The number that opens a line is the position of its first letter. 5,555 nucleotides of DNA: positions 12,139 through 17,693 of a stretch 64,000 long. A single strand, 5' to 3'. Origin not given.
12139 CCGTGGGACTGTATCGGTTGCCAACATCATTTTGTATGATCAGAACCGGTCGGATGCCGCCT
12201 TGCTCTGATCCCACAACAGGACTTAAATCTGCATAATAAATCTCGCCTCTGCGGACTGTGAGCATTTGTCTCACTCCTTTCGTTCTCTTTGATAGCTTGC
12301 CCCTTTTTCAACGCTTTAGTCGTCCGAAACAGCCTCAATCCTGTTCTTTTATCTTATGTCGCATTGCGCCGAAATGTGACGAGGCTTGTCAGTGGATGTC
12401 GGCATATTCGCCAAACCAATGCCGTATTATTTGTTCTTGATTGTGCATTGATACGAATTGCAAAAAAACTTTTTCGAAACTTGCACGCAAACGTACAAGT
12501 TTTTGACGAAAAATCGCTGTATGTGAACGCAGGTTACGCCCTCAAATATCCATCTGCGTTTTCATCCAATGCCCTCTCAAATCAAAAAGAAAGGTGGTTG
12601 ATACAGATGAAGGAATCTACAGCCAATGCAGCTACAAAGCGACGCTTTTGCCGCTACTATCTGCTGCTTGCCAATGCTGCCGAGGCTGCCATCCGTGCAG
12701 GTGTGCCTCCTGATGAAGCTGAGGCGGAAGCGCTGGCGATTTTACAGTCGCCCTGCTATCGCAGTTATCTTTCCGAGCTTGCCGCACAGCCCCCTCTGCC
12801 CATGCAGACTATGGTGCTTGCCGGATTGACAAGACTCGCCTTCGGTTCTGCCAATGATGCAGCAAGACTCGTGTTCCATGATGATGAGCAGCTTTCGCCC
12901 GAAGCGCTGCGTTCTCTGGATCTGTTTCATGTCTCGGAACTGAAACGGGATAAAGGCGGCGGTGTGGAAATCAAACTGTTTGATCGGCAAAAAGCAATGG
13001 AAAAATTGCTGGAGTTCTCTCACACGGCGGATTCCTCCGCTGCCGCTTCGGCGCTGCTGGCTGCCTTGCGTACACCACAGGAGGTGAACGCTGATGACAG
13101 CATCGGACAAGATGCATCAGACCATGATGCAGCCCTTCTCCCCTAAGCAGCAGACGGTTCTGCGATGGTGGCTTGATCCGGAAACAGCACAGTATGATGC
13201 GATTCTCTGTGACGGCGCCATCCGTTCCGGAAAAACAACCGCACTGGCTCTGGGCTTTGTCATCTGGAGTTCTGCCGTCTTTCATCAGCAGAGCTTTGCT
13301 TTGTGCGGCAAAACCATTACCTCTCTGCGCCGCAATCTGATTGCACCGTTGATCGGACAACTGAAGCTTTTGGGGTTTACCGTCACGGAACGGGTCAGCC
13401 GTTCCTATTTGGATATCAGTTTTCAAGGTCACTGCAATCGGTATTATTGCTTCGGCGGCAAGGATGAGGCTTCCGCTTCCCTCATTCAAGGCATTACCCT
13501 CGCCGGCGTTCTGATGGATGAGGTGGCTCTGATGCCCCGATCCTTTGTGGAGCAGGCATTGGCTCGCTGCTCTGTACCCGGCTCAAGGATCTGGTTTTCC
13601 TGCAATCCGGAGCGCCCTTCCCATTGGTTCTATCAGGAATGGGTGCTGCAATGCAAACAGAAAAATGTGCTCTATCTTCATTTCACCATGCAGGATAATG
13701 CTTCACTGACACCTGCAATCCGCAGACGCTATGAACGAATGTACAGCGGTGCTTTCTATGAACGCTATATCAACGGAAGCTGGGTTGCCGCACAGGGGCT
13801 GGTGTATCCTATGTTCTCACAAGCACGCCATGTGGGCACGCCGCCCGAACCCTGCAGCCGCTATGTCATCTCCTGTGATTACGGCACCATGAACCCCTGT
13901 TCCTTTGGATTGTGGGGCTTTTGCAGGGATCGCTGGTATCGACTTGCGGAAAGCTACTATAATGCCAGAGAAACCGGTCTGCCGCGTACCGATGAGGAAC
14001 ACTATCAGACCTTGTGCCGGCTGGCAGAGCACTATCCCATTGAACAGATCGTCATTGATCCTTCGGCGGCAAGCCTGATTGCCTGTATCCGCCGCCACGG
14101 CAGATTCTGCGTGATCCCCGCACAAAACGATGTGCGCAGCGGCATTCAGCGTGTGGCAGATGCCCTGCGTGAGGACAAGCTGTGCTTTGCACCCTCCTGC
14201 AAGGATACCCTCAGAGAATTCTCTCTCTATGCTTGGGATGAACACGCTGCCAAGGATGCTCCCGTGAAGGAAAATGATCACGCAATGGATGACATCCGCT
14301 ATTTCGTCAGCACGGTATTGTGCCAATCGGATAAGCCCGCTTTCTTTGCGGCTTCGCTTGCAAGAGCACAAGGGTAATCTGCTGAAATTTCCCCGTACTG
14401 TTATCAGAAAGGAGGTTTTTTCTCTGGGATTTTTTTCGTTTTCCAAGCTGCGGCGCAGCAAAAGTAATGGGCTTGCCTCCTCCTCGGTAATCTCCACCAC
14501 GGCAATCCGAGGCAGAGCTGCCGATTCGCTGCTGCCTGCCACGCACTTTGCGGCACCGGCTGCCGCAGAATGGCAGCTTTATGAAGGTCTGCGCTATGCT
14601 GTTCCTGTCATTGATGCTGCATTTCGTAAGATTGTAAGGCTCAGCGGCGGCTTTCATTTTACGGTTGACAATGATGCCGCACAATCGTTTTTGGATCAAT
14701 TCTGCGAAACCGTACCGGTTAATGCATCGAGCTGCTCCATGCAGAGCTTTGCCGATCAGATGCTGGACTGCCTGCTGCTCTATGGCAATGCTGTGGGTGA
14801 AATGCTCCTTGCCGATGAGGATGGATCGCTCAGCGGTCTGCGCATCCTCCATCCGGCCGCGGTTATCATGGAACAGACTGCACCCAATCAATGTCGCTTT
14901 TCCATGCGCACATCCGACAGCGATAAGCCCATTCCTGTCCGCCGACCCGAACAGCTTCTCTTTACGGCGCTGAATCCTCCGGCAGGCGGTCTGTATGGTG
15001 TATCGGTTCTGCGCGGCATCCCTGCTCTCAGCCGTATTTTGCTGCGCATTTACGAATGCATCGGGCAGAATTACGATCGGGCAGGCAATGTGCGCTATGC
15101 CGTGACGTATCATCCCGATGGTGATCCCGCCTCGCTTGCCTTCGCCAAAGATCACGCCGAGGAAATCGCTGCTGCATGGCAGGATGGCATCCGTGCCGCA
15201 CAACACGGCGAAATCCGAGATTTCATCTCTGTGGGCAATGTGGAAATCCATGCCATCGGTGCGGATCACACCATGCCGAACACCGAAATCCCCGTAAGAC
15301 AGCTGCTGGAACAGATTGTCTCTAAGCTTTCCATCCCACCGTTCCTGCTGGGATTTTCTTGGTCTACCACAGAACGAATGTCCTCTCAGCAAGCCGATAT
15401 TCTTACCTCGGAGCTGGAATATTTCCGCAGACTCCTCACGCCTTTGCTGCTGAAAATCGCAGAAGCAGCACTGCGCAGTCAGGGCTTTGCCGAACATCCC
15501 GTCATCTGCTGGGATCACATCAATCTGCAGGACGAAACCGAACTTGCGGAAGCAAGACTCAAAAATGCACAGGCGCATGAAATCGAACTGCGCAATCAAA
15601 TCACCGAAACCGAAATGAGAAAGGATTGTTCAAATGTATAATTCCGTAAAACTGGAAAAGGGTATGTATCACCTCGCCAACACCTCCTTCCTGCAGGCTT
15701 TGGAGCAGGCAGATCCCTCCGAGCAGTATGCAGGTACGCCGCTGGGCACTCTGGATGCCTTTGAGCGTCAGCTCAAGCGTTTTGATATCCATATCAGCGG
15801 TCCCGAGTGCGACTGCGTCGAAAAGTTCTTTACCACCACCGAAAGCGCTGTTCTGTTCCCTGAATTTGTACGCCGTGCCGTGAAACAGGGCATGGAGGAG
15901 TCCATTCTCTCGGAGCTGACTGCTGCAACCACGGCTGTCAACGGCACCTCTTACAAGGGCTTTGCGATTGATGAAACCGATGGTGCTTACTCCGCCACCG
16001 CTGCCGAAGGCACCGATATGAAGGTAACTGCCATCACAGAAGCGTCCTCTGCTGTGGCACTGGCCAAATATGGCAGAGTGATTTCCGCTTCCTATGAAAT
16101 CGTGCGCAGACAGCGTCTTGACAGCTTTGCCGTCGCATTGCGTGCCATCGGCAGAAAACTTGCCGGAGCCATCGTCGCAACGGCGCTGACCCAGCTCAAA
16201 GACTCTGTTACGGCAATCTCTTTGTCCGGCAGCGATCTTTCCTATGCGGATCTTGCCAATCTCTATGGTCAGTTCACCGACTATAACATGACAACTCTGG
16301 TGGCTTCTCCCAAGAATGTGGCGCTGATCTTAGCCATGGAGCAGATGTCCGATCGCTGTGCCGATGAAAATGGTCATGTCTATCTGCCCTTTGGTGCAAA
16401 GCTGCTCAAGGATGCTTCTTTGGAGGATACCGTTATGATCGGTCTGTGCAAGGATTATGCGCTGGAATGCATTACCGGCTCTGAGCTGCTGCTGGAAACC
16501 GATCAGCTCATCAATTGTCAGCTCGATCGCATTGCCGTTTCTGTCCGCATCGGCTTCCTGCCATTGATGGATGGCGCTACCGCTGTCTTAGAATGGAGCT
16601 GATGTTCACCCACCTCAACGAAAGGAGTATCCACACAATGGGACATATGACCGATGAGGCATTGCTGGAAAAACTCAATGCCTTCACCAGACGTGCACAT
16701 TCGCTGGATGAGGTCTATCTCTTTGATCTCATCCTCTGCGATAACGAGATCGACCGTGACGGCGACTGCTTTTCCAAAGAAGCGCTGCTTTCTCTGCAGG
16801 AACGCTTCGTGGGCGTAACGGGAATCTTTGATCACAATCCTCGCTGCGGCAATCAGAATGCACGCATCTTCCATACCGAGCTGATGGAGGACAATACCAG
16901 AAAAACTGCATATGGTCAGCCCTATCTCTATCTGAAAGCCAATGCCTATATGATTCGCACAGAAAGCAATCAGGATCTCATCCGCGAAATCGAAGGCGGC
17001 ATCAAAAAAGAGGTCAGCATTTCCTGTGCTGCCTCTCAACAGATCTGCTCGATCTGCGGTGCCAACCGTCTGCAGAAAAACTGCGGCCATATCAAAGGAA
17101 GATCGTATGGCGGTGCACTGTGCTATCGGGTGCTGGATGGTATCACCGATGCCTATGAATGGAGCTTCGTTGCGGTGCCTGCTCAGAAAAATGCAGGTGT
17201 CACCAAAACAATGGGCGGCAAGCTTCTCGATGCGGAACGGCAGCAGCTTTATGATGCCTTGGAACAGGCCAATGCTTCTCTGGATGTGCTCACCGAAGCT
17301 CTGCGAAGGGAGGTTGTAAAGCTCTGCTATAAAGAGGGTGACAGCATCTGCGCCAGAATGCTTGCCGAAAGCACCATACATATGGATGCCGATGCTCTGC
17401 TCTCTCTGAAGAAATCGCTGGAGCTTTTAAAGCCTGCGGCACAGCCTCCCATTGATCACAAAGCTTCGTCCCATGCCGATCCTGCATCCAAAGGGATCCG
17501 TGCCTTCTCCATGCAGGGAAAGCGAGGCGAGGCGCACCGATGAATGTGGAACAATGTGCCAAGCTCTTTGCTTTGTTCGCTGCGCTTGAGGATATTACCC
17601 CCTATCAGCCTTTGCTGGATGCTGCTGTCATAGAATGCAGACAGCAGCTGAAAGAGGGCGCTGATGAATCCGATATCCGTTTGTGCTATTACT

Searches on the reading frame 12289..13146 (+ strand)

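Call 8: search_protein_families(library=pfam, proteins=[window:12289-13146:+], max_evalue=0.01)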
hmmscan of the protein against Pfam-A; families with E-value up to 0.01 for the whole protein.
window:12289-13146:+ (285 aa): 1 family
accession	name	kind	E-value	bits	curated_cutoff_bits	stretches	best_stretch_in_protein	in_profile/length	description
PF03592.21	Terminase_2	-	7.9e-15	56.2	26.1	1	118-243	6-127/141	Terminase small subunit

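Call 9: search_protein_families(library=phrogs, proteins=[window:12289-13146:+], max_evalue=0.01)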
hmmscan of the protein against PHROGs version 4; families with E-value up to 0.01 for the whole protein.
window:12289-13146:+ (285 aa): 3 families
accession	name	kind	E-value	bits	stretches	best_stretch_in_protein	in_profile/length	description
phrog_51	-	head and packaging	2e-12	48.4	1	115-242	91-209/261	terminase small subunit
phrog_2606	-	head and packaging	1.8e-10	41.7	2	115-166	91-143/310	terminase small subunit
phrog_17390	-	unknown function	2.1e-05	25.3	1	116-165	6-55/69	-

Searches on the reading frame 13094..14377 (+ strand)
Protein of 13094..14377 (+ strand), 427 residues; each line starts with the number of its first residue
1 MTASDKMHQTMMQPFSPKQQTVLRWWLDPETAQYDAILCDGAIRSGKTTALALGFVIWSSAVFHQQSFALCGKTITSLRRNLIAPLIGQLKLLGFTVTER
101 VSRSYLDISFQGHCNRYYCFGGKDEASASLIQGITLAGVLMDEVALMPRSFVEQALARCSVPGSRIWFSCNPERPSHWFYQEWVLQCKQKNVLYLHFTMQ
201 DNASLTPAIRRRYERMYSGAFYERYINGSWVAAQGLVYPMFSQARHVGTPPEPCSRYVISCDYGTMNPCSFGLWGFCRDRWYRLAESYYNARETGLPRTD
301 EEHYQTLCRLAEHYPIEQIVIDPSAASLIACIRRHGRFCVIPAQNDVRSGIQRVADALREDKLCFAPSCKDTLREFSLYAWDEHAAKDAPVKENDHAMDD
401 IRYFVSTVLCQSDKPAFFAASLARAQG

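Call 8: search_protein_families(library=pfam, proteins=[window:13094-14377:+], max_evalue=0.01)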
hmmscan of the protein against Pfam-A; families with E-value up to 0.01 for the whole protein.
window:13094-14377:+ (427 aa): 3 families
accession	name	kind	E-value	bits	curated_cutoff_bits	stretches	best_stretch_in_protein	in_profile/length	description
PF03237.21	Terminase_6N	-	5.6e-13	49.5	22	1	41-240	4-210/215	Terminase large subunit, T4likevirus-type, N-terminal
PF04466.19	Terminase_3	-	9.1e-09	35.6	23.2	1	41-218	9-188/201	Phage terminase large subunit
PF17289.8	Terminase_6C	-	0.0012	19.2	22.6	1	296-405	35-152/155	Terminase RNaseH-like domain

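Call 9: search_protein_families(library=phrogs, proteins=[window:13094-14377:+], max_evalue=0.01)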
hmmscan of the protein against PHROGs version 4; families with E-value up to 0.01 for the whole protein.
window:13094-14377:+ (427 aa): 8 families
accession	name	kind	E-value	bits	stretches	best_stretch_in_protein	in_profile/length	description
phrog_2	-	head and packaging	3.6e-51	175.9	1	14-406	266-590/807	terminase large subunit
phrog_10250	-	head and packaging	4.1e-39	135.7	1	214-414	2-221/228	terminase large subunit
phrog_5653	-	head and packaging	3.1e-21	77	1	228-413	1-185/199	terminase large subunit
phrog_6672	-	head and packaging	2.1e-15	57.6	1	315-413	33-134/145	terminase large subunit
phrog_3717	-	head and packaging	9e-10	39.4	1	41-244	30-238/277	terminase large subunit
phrog_979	-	head and packaging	3.1e-09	37.1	1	7-184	146-314/642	terminase large subunit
phrog_29775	-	unknown function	0.00015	22.5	1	111-208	74-168/212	-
phrog_30463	-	unknown function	0.002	19.7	1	344-403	12-68/101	-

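Call 87: search_protein_families(library=ncbifam, proteins=[window:13094-14377:+], max_evalue=0.01)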
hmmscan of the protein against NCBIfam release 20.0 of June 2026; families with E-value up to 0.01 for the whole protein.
window:13094-14377:+ (427 aa): 1 family
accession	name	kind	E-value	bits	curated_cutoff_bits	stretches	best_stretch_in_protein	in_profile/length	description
TIGR01547.1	phage_term_2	equivalog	2.1e-51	175.6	105.05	1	35-408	2-392/396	PBSX family phage terminase large subunit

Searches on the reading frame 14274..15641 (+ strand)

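Call 8: search_protein_families(library=pfam, proteins=[window:14274-15641:+], max_evalue=0.01)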
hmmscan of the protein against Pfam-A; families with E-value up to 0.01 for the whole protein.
window:14274-15641:+ (455 aa): 1 family
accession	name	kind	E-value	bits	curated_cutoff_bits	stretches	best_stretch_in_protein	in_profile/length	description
PF04860.17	Phage_portal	-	1.8e-07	31.1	39.1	1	155-399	50-272/321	Phage portal protein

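Call 9: search_protein_families(library=phrogs, proteins=[window:14274-15641:+], max_evalue=0.01)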
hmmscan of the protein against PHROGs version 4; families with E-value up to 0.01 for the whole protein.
window:14274-15641:+ (455 aa): 3 families
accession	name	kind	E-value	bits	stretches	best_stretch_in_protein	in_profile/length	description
phrog_30703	-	head and packaging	1.6e-118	396.8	1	96-451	25-378/386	portal protein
phrog_3753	-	head and packaging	9.5e-05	22.3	1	341-431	305-397/503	portal protein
phrog_12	-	head and packaging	0.00053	20.1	1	46-247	43-224/646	portal protein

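Call 87: search_protein_families(library=ncbifam, proteins=[window:14274-15641:+], max_evalue=0.01)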
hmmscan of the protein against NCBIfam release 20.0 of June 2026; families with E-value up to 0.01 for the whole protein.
window:14274-15641:+ (455 aa): 0 families

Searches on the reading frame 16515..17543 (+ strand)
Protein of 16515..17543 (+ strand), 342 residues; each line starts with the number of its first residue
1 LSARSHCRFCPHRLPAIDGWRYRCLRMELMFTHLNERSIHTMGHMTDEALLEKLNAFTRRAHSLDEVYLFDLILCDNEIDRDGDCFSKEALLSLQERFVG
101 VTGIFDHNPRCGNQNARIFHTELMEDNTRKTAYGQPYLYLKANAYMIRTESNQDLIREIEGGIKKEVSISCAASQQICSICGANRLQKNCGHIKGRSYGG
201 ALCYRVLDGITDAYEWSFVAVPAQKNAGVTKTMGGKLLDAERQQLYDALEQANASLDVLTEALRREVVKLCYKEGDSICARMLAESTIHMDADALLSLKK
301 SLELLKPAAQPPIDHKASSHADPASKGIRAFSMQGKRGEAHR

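Call 8: search_protein_families(library=pfam, proteins=[window:16515-17543:+], max_evalue=0.01)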
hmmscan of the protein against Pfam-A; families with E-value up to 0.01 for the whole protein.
window:16515-17543:+ (342 aa): 0 families

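Call 9: search_protein_families(library=phrogs, proteins=[window:16515-17543:+], max_evalue=0.01)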
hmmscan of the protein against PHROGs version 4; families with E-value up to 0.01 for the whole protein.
window:16515-17543:+ (342 aa): 2 families
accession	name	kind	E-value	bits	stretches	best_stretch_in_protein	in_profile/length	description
phrog_16951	-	unknown function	3.8e-88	296.6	1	51-303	20-280/312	-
phrog_37797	-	unknown function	0.0014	18.7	1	140-229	107-203/398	-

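Call 43: search_protein_families(library=pfam, proteins=[window:16662-17543:+], max_evalue=10)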
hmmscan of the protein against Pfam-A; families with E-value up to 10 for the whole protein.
window:16662-17543:+ (293 aa): 1 family
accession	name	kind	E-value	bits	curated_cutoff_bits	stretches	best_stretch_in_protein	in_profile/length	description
PF11781.13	Zn_ribbon_RRN7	-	0.44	10.7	27.1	0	57-71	2-16/32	Zinc-finger of RNA-polymerase I-specific TFIIB, Rrn7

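Call 57: search_solved_structures(query=window:16662-17543:+, max_evalue=1)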
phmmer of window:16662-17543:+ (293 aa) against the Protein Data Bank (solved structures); distinct sequences matched with E-value up to 1: 7.
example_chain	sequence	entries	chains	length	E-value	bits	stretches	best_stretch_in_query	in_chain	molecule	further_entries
1jih_A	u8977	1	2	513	0.82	12.3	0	15-59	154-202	DNA Polymerase ETA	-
3mfh_A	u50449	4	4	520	0.85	12.2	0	15-59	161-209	DNA polymerase eta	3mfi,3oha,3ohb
2wtf_A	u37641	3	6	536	0.87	12.2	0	15-59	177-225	DNA POLYMERASE ETA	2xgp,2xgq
5vtp_A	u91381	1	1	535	0.87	12.2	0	15-59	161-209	DNA polymerase eta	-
2r8j_A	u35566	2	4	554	0.91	12.1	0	15-59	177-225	DNA polymerase eta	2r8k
6aym_A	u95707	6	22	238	0.95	12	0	22-130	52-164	5'-methylthioadenosine/S-adenosylhomocysteine nucleosidase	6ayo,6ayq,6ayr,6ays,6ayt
9k5h_A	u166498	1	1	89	0.96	12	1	200-242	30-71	C2-Zn2-HEHE-2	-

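Call 87: search_protein_families(library=ncbifam, proteins=[window:16662-17543:+], max_evalue=0.01)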
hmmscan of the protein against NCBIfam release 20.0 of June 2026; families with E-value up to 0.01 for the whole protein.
window:16662-17543:+ (293 aa): 0 families

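Call 88: search_protein_families(library=phrogs, proteins=[window:16662-17543:+], max_evalue=5)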
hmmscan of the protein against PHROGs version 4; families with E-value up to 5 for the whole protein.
window:16662-17543:+ (293 aa): 4 families
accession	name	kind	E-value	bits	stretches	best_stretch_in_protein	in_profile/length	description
phrog_16951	-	unknown function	5.9e-88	296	1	3-254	21-280/312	-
phrog_37797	-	unknown function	0.0012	19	1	95-180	110-203/398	-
phrog_80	-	head and packaging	0.14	12.3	1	163-237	358-416/607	head maturation protease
phrog_639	-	transcription regulation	0.19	13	0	93-123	28-58/95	transcriptional regulator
